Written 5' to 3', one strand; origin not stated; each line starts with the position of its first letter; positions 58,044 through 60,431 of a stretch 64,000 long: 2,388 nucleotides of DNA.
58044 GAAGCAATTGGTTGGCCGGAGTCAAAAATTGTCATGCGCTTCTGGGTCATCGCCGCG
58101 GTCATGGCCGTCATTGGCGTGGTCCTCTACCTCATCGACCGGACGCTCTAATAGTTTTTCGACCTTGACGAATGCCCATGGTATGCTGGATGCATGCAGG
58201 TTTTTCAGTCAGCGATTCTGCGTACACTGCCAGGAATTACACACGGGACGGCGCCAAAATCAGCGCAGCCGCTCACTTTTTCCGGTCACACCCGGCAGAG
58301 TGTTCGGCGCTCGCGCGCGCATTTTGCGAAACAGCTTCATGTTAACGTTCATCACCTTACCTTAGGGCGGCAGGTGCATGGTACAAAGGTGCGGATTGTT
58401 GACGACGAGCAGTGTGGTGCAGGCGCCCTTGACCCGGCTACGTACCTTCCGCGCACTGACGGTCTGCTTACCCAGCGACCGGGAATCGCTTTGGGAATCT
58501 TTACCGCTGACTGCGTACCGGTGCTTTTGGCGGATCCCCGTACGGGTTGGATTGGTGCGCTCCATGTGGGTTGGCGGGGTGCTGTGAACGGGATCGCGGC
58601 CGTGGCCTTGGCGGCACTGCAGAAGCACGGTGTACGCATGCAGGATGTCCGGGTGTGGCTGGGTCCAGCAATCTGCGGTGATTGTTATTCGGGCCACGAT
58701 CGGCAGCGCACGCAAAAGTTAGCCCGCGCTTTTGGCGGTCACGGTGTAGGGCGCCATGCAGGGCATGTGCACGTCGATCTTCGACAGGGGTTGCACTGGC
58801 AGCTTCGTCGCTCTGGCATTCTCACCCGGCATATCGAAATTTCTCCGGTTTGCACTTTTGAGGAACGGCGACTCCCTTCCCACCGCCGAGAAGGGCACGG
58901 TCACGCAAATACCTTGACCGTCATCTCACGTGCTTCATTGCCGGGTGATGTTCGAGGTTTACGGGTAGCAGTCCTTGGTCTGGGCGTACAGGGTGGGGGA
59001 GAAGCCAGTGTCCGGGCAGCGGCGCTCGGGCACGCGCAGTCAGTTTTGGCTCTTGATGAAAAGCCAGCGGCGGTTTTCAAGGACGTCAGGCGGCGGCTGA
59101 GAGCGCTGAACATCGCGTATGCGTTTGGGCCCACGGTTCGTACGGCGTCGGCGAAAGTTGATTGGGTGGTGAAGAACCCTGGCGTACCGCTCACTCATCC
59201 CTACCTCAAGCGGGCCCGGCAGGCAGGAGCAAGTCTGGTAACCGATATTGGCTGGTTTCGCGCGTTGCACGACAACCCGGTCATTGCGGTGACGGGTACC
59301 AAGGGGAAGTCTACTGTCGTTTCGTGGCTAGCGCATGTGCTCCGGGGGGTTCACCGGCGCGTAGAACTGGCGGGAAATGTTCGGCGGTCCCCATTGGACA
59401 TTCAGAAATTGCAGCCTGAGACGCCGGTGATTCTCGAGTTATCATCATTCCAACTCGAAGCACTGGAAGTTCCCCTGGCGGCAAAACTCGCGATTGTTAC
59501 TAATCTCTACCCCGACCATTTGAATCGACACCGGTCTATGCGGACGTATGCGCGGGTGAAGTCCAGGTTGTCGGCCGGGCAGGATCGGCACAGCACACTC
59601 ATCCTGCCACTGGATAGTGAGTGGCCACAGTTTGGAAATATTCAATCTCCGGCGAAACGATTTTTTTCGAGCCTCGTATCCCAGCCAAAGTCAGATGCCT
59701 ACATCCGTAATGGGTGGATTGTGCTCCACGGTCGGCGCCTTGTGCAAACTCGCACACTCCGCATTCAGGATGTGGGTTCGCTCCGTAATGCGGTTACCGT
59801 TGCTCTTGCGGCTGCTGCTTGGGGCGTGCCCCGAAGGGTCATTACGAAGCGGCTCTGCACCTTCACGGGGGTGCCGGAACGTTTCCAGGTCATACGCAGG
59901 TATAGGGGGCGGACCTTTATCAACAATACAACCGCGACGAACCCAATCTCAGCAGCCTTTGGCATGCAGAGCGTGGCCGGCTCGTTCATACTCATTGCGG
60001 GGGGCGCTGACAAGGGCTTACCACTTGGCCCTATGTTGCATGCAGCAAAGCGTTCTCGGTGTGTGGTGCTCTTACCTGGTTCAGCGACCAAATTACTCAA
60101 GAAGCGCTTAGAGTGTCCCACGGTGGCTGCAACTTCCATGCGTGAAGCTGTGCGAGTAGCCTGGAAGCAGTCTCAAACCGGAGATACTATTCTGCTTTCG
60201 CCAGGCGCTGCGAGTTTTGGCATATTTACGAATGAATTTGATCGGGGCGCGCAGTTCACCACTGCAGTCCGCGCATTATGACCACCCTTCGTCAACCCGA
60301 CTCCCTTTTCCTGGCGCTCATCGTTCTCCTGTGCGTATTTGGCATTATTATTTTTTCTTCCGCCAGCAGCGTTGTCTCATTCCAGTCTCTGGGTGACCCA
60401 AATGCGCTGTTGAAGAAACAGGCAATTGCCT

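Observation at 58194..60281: PgeF (YfiH/DUF152) domain fused in-frame to MurD inside the mraY-murD-ftsW-murG-murC cluster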

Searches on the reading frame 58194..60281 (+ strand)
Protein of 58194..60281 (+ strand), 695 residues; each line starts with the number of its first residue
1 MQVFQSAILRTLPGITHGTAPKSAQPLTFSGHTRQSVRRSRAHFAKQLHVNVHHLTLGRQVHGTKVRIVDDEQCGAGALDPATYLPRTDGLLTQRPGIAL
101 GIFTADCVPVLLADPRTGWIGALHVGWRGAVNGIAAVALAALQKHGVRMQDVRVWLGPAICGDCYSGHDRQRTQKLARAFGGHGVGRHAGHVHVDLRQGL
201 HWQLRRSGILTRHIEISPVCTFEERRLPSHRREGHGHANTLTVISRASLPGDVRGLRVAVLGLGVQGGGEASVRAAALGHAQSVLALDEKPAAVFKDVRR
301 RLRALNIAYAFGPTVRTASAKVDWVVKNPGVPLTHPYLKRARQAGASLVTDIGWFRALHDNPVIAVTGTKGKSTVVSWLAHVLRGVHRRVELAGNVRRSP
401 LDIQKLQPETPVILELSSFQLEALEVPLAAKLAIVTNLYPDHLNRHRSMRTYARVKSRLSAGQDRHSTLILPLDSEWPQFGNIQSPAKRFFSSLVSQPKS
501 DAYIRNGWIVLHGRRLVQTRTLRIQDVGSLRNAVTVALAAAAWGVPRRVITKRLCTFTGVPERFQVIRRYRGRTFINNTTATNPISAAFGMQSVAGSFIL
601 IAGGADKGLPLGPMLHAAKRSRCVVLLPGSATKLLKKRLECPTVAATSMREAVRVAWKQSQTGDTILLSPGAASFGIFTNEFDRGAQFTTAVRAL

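Call 3: search_protein_families(library=pfam, proteins=[window:58194-60281:+], max_evalue=0.01)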
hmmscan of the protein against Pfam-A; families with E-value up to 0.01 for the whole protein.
window:58194-60281:+ (695 aa): 4 families
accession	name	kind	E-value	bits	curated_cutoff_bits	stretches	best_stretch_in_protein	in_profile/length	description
PF02578.20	Cu-oxidase_4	-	1.2e-54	185.7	22.9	1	31-237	22-230/238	Multi-copper polyphenol oxidoreductase laccase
PF08245.18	Mur_ligase_M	-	8e-16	59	24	1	366-482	1-132/200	Mur ligase middle domain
PF02875.26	Mur_ligase_C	-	1.8e-06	29.3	28.4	1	563-670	2-125/127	Mur ligase, glutamate ligase domain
PF21799.2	MurD-like_N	-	0.00018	22.2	27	1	258-349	3-87/88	Mur ligase MurD-like, N-terminal domain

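Call 4: search_protein_families(library=ncbifam, proteins=[window:58194-60281:+], max_evalue=0.01)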
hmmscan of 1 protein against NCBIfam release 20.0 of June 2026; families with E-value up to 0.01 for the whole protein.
window:58194-60281:+ (695 aa): 20 families
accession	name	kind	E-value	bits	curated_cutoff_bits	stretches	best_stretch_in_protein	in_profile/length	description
TIGR01087.1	murD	equivalog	2.2e-96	323.6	211.95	1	257-693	1-440/441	UDP-N-acetylmuramoyl-L-alanine--D-glutamate ligase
TIGR00726.1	TIGR00726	equivalog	5.5e-42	143.6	141.15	1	33-245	19-221/223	peptidoglycan editing factor PgeF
NF008896.0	PRK11929.1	equivalog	3.6e-16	58.2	1023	3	411-476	182-248/965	bifunctional UDP-N-acetylmuramoyl-L-alanyl-D-glutamate--2,6-diaminopimelate ligase MurE/UDP-N-acetylmuramoyl-tripeptide--D-alanyl-D-alanine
NF053645.1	pMurC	equivalog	6.4e-15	54.8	560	1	301-470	41-219/492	pseudomurein biosynthesis peptide ligase pMurC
TIGR01085.1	murE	subfamily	1.4e-14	53.9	257.3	2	412-569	159-328/472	UDP-N-acetylmuramyl-tripeptide synthetase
NF007998.1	PRK10723.1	equivalog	5.2e-14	52.3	369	1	30-234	40-231/243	purine nucleoside phosphorylase YfiH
NF001126.0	PRK00139.1-4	equivalog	1.8e-13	49.9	373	2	412-571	175-340/486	UDP-N-acetylmuramoyl-L-alanyl-D-glutamate--2,6-diaminopimelate ligase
TIGR01082.1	murC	equivalog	4e-13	49.2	335.1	1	298-576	36-320/449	UDP-N-acetylmuramate--L-alanine ligase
NF053647.1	pMurD2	equivalog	2e-12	46.8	550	1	256-457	1-201/405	pseudomurein biosynthesis peptide ligase pMurD2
TIGR01143.1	murF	subfamily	1.4e-11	44.1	288.6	1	355-594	68-318/418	UDP-N-acetylmuramoyl-tripeptide--D-alanyl-D-alanine ligase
NF001124.0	PRK00139.1-2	equivalog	6.1e-11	41.7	476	1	361-570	109-348/500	UDP-N-acetylmuramoyl-L-alanyl-D-glutamate--2,6-diaminopimelate ligase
NF053646.1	pMurD1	equivalog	2.6e-10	39.6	610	1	267-576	7-331/465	pseudomurein biosynthesis peptide ligase pMurD1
NF001123.0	PRK00139.1-1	equivalog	9.1e-07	27.9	586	1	361-470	107-237/493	UDP-N-acetylmuramoyl-L-alanyl-D-glutamate--2,6-diaminopimelate ligase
NF008041.0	PRK10773.1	equivalog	2.8e-06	26.3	551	1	353-586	92-340/453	UDP-N-acetylmuramoyl-tripeptide--D-alanyl-D-alanine ligase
NF008897.0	PRK11930.1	equivalog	5.4e-06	24.7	804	1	356-587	102-345/822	bifunctional UDP-N-acetylmuramoyl-tripeptide:D-alanyl-D-alanine ligase/alanine racemase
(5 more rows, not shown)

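Call 5: find_homologous_proteins(query=window:58194-60281:+, max_evalue=1e-10)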
Query window:58194-60281:+ (695 aa): 1076 proteins with E <= 1e-10 among 8000 candidates; the best 120 are listed.
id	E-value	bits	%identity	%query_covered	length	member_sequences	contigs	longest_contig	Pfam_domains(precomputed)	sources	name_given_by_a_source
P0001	0.0e+0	1567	100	100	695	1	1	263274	PF02578.21,PF02875.27,PF08245.19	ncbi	-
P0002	2.0e-265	900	61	100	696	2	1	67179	PF02578.21,PF02875.27,PF08245.19,PF21799.3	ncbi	-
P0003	3.8e-234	797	55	100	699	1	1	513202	PF02578.21,PF02875.27,PF08245.19,PF21799.3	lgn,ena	-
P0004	1.2e-229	782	55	100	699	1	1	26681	PF02578.21,PF02875.27,PF08245.19,PF21799.3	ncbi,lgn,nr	ncbi:MAG: UDP-N-acetylmuramoyl-L-alanine--D-glutamate ligase [bacterium]|nr:UDP-N-acetylmuramoyl-L-a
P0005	3.6e-229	781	56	100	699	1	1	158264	PF02578.21,PF02875.27,PF08245.19,PF21799.3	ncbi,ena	-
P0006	1.6e-226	772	54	100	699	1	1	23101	PF02578.21,PF02875.27,PF08245.19,PF21799.3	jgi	jgi:UDP-N-acetylmuramoylalanine--D-glutamate ligase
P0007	1.3e-225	769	54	100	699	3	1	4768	PF02578.21,PF02875.27,PF08245.19,PF21799.3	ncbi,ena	ncbi:MAG: UDP-N-acetylmuramoyl-L-alanine--D-glutamate ligase [Patescibacteria group bacterium]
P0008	1.8e-224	765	54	100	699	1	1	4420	PF02578.21,PF02875.27,PF08245.19,PF21799.3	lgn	-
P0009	7.8e-200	684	48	100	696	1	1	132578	PF02578.21,PF02875.27,PF08245.19,PF21799.3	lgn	-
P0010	7.0e-199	680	49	100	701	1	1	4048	PF02578.21,PF02875.27,PF08245.19,PF21799.3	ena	-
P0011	4.5e-196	671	49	100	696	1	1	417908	PF02578.21,PF02875.27,PF08245.19,PF21799.3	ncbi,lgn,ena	-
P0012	3.5e-195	668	49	100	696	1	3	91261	PF02578.21,PF02875.27,PF08245.19,PF21799.3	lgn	-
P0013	4.9e-191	655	49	100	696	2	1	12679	PF02578.21,PF02875.27,PF08245.19,PF21799.3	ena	-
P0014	1.9e-190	653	49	100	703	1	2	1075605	PF02578.21,PF02875.27,PF08245.19,PF21799.3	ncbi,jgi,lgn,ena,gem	ncbi:MAG: UDP-N-acetylmuramoyl-L-alanine--D-glutamate ligase [Patescibacteria group bacterium]|jgi:U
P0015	1.4e-187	643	45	100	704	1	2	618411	PF02578.21,PF08245.19,PF21799.3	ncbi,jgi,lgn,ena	ncbi:MAG: UDP-N-acetylmuramoyl-L-alanine--D-glutamate ligase [Patescibacteria group bacterium]|jgi:U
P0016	1.7e-186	639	48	100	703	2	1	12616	PF02578.21,PF02875.27,PF08245.19,PF21799.3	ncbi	-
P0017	1.3e-184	633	46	100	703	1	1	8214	PF02578.21,PF08245.19,PF21799.3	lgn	-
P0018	1.9e-183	629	48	100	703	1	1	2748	PF02578.21,PF02875.27,PF08245.19,PF21799.3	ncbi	-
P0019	2.5e-182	626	46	100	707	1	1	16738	PF02578.21,PF02875.27,PF08245.19,PF21799.3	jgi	jgi:UDP-N-acetylmuramoylalanine--D-glutamate ligase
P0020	4.5e-182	625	47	100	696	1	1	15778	PF02578.21,PF02875.27,PF08245.19,PF21799.3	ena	-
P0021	4.3e-176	605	43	100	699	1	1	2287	PF02578.21,PF08245.19,PF21799.3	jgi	jgi:UDP-N-acetylmuramoylalanine--D-glutamate ligase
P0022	6.4e-117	410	46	64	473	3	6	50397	PF02875.27,PF08245.19,PF21799.3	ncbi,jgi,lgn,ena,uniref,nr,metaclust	ncbi:MAG: UDP-N-acetylmuramoyl-L-alanine--D-glutamate ligase [Candidatus Kerfeldbacteria bacterium C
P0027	1.8e-66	243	35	64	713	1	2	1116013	PF02129.25,PF00326.28,PF20408.5,PF02875.27,PF08245.19,PF12697.14,PF00561.27,PF12146.16,PF21799.3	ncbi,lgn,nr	ncbi:MAG: UDP-N-acetylmuramoyl-L-alanine--D-glutamate ligase [Candidatus Kerfeldbacteria bacterium]|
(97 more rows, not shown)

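Call 10: find_related_loci(query=A1, collection=genome_contigs, flank=10000)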
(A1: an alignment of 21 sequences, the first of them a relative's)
Query A1 (695 aa) in genome_contigs; peptide patterns used: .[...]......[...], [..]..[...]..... (x = any residue, [..] = any of these).
600 stretches matched a pattern (row limit reached: there are more); 598 encode a relative of the query (tblastn E <= 1e-3); the best 80 are kept; 80 distinct loci.
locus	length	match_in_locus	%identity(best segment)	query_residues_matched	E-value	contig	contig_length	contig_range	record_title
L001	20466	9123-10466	46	252-695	9e-110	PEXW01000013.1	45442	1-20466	MAG: Candidatus Kerfeldbacteria bacterium CG08_land_8_20_14_0_20_43_14 CG08_land_8_20_14_0.20_scaffold_152_c, whole geno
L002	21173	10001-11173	36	303-695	2e-52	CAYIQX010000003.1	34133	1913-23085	MAG TPA_asm: uncultured Candidatus Saccharibacteria bacterium isolate ERP119705_co25_682 genome assembly, contig: NODE_5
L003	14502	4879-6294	35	250-695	3e-52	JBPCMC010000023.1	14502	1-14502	MAG: Thermomicrobiales bacterium isolate TH_ant_mag_94 S1Ck127_4329961_flag_0_multi_10.8595_len_14502, whole genome shot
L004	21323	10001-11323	30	263-695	2e-52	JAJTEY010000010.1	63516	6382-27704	MAG: Bacteroidetes bacterium isolate 49618_E68 Sample_49618_scaffold_1171, whole genome shotgun sequence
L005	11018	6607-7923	29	265-695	7e-52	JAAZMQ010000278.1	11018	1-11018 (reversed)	MAG: Bacteroidales bacterium isolate AS23ysBPME_91 244943_AS23, whole genome shotgun sequence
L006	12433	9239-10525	31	275-695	1e-51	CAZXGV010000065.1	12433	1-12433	MAG TPA_asm: uncultured Dysgonomonadaceae bacterium isolate binchicken_co157_31 genome assembly, contig: NODE_12287_leng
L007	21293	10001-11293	32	257-695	2e-51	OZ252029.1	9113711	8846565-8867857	MAG: Bryobacterales bacterium isolate af10eb97-6721-4eea-95a9-6ff168b1dfda genome assembly, chromosome: 1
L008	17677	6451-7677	34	296-695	2e-51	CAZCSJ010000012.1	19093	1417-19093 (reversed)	MAG TPA_asm: uncultured Candidatus Saccharibacteria bacterium isolate SRP178908_co1_167 genome assembly, contig: NODE_18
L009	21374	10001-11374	31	246-695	2e-51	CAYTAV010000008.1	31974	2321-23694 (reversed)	MAG TPA_asm: uncultured Gammaproteobacteria bacterium isolate binchicken_co22_29 genome assembly, contig: NODE_1485_leng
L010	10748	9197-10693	30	173-693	9e-50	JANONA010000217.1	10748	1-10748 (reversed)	MAG: Nitrospirota bacterium isolate VAR_43_metabat_96 VAR_43_k141_5299361, whole genome shotgun sequence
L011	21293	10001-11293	31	254-695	2e-49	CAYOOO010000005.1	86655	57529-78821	MAG TPA_asm: uncultured Gammaproteobacteria bacterium isolate binchicken_co110_106 genome assembly, contig: NODE_721_len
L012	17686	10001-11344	29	253-695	5e-49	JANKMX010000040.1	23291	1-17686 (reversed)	MAG: Gudongella sp. isolate M17C-05 NODE_40_length_23291_cov_3.738552, whole genome shotgun sequence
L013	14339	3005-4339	31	253-695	4e-49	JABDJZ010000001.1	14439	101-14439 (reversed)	MAG: Rhodothermales bacterium isolate SS_bin_36 k127_231825, whole genome shotgun sequence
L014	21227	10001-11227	30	300-695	2e-48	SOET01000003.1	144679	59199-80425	MAG: Candidatus Kuenenia hertensis isolate YC6 NODE_249_length_144679_cov_263.650584, whole genome shotgun sequence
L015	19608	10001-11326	32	252-695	1e-48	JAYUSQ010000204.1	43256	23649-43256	MAG: Acidobacteriota bacterium isolate GL117_UP_metabat_70 GL117_UP_metabat_70_203, whole genome shotgun sequence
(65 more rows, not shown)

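Call 11: find_encoding_contigs(protein=P0001, flank=10000, max_places=2)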
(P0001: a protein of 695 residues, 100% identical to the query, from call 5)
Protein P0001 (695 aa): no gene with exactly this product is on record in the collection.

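Call 12: find_encoding_contigs(protein=P0014, flank=10000, max_places=2)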
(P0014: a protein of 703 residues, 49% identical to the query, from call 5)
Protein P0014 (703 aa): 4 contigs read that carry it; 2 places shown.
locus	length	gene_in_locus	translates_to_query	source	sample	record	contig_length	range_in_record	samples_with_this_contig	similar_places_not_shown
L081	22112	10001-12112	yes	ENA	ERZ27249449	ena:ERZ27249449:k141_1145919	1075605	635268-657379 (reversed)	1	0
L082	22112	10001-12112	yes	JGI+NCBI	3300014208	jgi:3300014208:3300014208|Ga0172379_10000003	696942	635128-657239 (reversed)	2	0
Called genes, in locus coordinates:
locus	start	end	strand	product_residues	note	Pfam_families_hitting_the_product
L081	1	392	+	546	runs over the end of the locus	PF06418:CTP_synth_N, PF00117:GATase, PF07722:Peptidase_C26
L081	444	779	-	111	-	-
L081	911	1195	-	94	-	PF01016:Ribosomal_L27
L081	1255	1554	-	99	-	-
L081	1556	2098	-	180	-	-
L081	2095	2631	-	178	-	PF05137:PilN (weak)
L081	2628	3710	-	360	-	PF11104:PilM_2, PF14450:FtsA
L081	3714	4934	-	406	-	PF28597:T2SSF_N (weak), PF00482:T2SSF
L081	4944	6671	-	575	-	PF05157:MshEN, PF00437:T2SSE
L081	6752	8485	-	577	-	PF13231:PMT_2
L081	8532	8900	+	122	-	PF09900:DUF2127 (weak)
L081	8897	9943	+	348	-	PF10555:MraY_sig1 (weak), PF00953:Glycos_transf_4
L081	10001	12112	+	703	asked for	PF02578:Cu-oxidase_4, PF21799:MurD-like_N, PF08245:Mur_ligase_M, PF02875:Mur_ligase_C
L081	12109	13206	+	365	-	PF01098:FTSW_RODA_SPOVE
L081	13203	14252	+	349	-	PF03033:Glyco_transf_28, PF04101:Glyco_tran_28_C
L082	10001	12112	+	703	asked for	PF02578:Cu-oxidase_4, PF21799:MurD-like_N, PF08245:Mur_ligase_M, PF02875:Mur_ligase_C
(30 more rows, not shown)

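Call 13: find_encoding_contigs(protein=P0015, flank=10000, max_places=2)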
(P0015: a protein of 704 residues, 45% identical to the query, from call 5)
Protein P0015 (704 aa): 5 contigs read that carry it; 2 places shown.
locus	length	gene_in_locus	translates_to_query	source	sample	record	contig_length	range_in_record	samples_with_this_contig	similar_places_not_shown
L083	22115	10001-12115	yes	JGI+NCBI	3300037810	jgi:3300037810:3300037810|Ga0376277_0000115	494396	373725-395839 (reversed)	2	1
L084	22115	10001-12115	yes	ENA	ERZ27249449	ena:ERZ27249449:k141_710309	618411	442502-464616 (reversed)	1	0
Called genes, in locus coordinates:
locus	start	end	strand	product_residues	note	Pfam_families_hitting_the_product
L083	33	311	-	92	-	PF01016:Ribosomal_L27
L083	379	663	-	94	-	PF00556:LHC (faint)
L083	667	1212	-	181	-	-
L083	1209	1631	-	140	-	PF05137:PilN (weak)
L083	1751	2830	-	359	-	PF11104:PilM_2, PF14450:FtsA, PF06723:MreB_Mbl (weak)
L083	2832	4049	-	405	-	PF28597:T2SSF_N (weak), PF00482:T2SSF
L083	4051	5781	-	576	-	PF05157:MshEN, PF00437:T2SSE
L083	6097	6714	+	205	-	-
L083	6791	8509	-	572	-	PF02366:PMT, PF13231:PMT_2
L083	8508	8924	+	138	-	-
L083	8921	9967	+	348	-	PF00953:Glycos_transf_4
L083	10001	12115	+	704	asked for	PF02578:Cu-oxidase_4, PF21799:MurD-like_N, PF08245:Mur_ligase_M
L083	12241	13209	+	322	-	PF01098:FTSW_RODA_SPOVE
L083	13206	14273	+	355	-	PF03033:Glyco_transf_28, PF04101:Glyco_tran_28_C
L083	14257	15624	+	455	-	PF01225:Mur_ligase, PF08245:Mur_ligase_M, PF02875:Mur_ligase_C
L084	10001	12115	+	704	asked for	PF02578:Cu-oxidase_4, PF21799:MurD-like_N, PF08245:Mur_ligase_M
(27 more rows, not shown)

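Call 16: list_cluster_members(proteins=[P0001, P0002, P0004, P0005, P0007, P0011, P0014, P0015, P0016, P0027])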
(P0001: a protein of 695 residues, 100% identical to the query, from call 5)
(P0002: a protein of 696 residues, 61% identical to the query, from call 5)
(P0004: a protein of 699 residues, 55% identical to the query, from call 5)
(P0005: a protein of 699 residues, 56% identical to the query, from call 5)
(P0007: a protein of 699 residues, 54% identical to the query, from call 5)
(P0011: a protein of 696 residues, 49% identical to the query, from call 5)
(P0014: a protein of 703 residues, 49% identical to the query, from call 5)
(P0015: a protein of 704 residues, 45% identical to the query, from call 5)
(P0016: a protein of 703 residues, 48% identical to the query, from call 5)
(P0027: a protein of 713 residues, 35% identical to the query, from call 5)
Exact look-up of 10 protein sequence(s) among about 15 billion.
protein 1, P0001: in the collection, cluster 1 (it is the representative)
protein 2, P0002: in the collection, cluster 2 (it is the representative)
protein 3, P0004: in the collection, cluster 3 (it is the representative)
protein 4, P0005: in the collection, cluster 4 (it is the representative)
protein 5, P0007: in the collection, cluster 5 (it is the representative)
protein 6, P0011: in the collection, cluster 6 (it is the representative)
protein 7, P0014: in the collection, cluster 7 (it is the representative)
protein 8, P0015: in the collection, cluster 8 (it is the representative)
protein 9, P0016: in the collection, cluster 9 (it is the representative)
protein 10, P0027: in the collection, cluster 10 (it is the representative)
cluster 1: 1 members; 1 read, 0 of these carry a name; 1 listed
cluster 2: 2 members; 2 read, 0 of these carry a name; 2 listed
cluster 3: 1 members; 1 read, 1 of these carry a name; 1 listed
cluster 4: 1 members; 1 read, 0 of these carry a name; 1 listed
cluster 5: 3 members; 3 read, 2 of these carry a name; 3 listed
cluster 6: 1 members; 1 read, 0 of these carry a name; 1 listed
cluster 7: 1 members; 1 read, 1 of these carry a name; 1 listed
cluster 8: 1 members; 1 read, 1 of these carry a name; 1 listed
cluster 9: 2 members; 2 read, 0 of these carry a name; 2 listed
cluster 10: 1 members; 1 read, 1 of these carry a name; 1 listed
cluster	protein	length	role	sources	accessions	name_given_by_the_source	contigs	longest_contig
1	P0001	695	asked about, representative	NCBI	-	-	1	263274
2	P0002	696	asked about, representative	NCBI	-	-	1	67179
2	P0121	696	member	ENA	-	-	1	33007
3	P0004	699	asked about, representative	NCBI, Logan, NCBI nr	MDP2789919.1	MAG: UDP-N-acetylmuramoyl-L-alanine--D-glutamate ligase [bacterium] | UDP-N-acetylmuramoyl-L-alanine--D-glutamate ligase [bacterium]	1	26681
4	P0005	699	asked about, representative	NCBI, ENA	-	-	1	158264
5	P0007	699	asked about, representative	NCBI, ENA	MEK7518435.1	MAG: UDP-N-acetylmuramoyl-L-alanine--D-glutamate ligase [Patescibacteria group bacterium]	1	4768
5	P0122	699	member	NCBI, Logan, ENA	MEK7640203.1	MAG: UDP-N-acetylmuramoyl-L-alanine--D-glutamate ligase [Patescibacteria group bacterium]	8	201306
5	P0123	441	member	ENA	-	-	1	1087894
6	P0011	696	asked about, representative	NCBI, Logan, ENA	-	-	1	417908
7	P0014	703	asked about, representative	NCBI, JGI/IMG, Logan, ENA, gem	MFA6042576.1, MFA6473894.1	MAG: UDP-N-acetylmuramoyl-L-alanine--D-glutamate ligase [Patescibacteria group bacterium] | UDP-N-acetylmuramoylalanine--D-glutamate ligase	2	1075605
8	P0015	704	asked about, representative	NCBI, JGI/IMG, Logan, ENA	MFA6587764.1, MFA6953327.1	MAG: UDP-N-acetylmuramoyl-L-alanine--D-glutamate ligase [Patescibacteria group bacterium] | UDP-N-acetylmuramoylalanine--D-glutamate ligase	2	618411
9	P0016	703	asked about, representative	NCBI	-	-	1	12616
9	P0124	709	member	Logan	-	-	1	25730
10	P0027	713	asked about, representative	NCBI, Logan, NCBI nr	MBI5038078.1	MAG: UDP-N-acetylmuramoyl-L-alanine--D-glutamate ligase [Candidatus Kerfeldbacteria ... | UDP-N-acetylmuramoyl-L-alanine--D-glutamate ligase [Candidatus Kerfeldbacteria bacterium]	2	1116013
